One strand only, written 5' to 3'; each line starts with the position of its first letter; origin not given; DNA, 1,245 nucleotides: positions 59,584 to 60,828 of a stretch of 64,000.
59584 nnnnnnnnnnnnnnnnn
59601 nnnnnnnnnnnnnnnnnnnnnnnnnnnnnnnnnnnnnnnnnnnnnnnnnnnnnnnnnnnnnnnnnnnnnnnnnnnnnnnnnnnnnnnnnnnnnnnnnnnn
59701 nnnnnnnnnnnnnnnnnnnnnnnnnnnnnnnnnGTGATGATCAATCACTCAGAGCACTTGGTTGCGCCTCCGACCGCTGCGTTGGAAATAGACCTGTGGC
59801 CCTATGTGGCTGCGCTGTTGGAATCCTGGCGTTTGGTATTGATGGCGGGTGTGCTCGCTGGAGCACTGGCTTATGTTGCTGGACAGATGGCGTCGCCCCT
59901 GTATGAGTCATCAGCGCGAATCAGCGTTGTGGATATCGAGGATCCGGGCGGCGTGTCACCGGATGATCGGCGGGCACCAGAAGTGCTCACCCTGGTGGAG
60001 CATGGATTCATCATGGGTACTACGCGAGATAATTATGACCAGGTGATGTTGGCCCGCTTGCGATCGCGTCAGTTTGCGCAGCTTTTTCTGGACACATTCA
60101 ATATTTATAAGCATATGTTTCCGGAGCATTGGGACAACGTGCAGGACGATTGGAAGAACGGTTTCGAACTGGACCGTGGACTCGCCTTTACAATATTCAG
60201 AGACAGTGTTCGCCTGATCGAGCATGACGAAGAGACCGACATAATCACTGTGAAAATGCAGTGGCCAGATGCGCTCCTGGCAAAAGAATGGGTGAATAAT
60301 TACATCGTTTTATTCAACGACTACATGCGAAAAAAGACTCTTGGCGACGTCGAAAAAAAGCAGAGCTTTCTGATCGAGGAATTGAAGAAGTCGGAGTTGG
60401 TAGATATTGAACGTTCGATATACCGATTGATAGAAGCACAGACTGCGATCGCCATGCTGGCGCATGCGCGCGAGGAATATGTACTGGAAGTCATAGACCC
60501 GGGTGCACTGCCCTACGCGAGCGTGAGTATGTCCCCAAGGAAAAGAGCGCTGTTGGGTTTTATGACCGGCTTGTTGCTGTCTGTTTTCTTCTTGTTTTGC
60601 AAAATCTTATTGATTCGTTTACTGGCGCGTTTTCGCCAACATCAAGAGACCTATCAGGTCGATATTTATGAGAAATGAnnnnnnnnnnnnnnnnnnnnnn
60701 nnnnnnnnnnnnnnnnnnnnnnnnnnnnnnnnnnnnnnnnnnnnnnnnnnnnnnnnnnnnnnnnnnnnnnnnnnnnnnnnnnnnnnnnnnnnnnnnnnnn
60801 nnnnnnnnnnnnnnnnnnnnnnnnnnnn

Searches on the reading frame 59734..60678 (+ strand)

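Call 7: search_protein_families(library=pfam, proteins=[window:59734-60678:+])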
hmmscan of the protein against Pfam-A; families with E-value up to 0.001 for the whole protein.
window:59734-60678:+ (314 aa): 1 family
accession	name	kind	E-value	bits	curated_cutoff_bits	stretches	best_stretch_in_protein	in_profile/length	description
PF02706.20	Wzz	-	1.6e-05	25.6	25.5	1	18-70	2-54/91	Chain length determinant protein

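Call 8: search_protein_families(library=ncbifam, proteins=[window:59734-60678:+])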
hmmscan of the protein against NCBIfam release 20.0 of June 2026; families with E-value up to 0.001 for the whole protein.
window:59734-60678:+ (314 aa): 0 families
